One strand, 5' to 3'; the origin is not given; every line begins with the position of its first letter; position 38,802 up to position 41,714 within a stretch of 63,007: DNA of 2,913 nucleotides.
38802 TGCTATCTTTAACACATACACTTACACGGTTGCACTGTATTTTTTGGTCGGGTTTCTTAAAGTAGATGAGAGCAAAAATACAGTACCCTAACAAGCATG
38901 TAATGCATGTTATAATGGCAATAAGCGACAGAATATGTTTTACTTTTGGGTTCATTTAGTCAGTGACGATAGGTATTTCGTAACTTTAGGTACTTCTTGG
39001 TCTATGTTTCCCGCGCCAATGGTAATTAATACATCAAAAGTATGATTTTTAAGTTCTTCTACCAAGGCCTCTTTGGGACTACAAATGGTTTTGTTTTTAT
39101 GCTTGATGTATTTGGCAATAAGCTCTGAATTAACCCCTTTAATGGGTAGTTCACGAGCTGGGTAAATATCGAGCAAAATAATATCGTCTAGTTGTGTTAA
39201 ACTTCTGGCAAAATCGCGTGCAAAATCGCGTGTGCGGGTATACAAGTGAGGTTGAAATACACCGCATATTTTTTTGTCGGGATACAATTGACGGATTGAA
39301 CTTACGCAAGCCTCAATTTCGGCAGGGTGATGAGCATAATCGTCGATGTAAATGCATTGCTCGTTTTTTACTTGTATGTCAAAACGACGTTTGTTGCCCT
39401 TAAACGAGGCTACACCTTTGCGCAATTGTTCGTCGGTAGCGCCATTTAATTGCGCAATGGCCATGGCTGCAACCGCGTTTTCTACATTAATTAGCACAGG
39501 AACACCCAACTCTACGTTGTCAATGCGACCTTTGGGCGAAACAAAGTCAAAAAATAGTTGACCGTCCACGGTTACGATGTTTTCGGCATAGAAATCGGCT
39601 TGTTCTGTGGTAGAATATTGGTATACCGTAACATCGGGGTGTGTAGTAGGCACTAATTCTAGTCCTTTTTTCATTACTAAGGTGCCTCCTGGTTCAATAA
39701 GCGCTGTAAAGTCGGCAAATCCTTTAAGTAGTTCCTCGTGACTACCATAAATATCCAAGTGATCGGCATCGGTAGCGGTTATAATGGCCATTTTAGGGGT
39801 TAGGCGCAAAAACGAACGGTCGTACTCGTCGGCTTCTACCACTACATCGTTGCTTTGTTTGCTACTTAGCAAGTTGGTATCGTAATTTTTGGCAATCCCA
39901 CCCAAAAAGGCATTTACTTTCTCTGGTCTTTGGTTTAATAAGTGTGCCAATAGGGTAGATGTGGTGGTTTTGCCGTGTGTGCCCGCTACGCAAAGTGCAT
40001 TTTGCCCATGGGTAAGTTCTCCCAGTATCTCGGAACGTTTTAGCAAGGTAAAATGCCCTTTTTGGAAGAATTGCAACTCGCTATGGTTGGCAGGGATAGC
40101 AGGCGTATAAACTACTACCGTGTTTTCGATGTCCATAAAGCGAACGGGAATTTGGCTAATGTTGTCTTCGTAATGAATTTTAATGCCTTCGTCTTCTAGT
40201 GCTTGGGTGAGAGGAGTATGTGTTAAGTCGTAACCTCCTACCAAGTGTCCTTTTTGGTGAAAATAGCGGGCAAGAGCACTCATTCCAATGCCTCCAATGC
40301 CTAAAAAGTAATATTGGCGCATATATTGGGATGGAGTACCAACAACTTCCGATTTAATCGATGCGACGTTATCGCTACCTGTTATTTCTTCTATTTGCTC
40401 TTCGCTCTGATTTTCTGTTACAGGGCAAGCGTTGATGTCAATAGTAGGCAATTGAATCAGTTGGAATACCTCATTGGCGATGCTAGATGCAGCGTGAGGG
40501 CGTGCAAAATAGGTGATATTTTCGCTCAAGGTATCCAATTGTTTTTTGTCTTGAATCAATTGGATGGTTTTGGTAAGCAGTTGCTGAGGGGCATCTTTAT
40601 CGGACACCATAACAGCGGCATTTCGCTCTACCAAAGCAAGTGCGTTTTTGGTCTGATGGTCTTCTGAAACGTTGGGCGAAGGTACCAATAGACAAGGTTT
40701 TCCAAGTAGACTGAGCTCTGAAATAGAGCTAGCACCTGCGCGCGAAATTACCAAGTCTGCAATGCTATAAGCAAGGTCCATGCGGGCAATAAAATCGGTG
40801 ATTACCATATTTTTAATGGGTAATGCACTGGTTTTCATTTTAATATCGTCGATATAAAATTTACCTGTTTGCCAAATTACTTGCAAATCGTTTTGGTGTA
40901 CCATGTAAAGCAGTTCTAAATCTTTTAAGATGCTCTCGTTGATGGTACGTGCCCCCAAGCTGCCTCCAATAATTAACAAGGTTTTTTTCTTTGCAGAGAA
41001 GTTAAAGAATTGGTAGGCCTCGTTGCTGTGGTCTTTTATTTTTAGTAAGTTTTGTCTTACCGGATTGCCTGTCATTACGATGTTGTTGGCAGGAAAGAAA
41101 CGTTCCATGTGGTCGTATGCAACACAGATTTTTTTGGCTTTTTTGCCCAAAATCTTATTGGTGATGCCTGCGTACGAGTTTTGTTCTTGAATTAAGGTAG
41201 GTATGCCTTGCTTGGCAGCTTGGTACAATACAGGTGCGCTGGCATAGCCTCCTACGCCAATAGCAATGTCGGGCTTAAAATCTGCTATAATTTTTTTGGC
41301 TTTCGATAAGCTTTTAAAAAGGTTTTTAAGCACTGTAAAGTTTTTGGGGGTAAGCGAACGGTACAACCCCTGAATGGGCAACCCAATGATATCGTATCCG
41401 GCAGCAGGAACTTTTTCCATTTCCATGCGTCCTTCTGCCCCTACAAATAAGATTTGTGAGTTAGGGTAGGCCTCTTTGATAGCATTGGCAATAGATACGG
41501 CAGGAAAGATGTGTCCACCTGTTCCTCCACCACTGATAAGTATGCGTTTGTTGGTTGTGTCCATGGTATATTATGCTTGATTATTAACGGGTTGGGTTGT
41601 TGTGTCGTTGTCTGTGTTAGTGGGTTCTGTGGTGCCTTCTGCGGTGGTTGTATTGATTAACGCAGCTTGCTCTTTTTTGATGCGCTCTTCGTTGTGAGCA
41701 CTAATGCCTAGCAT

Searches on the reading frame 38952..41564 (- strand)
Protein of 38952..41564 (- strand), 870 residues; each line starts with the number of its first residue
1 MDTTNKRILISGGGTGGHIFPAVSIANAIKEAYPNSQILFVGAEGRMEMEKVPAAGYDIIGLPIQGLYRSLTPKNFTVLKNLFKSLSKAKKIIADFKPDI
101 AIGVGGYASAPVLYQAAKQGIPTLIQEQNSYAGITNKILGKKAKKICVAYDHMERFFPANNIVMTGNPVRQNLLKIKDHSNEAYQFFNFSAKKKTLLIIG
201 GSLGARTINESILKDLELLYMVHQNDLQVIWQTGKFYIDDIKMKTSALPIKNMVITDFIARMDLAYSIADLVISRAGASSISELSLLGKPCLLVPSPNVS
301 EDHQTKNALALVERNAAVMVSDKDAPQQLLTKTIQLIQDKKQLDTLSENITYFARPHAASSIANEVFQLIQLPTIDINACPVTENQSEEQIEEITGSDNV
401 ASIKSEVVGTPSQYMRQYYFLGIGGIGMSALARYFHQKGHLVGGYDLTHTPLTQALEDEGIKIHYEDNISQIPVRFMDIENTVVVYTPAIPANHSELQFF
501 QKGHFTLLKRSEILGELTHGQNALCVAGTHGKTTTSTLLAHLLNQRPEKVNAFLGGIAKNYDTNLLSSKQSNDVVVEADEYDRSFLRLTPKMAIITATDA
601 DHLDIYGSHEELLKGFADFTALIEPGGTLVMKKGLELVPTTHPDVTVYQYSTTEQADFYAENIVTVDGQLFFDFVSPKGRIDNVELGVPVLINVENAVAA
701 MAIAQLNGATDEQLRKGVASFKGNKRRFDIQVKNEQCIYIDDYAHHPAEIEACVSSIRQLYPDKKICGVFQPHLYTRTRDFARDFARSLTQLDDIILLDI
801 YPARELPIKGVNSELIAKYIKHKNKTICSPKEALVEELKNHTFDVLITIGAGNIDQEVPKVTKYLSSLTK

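Call 12: search_protein_families(library=pfam, proteins=[window:38952-41564:-], max_evalue=0.00001)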
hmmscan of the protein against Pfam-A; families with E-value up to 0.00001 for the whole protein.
window:38952-41564:- (870 aa): 5 families
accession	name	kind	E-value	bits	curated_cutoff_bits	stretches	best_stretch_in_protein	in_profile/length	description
PF04101.22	Glyco_tran_28_C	-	5.4e-34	118.1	22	1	195-349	1-153/166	Glycosyltransferase family 28 C-terminal domain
PF03033.26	Glyco_transf_28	-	1.7e-33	116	26.2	1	8-147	1-138/139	Glycosyltransferase family 28 N-terminal domain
PF08245.18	Mur_ligase_M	-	5.5e-19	69.4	24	1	526-704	1-200/200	Mur ligase middle domain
PF01225.30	Mur_ligase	-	4e-17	62.8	21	1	418-519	2-92/95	Mur ligase family, catalytic domain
PF02875.26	Mur_ligase_C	-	2e-15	58.2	28.4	1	726-851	1-126/127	Mur ligase, glutamate ligase domain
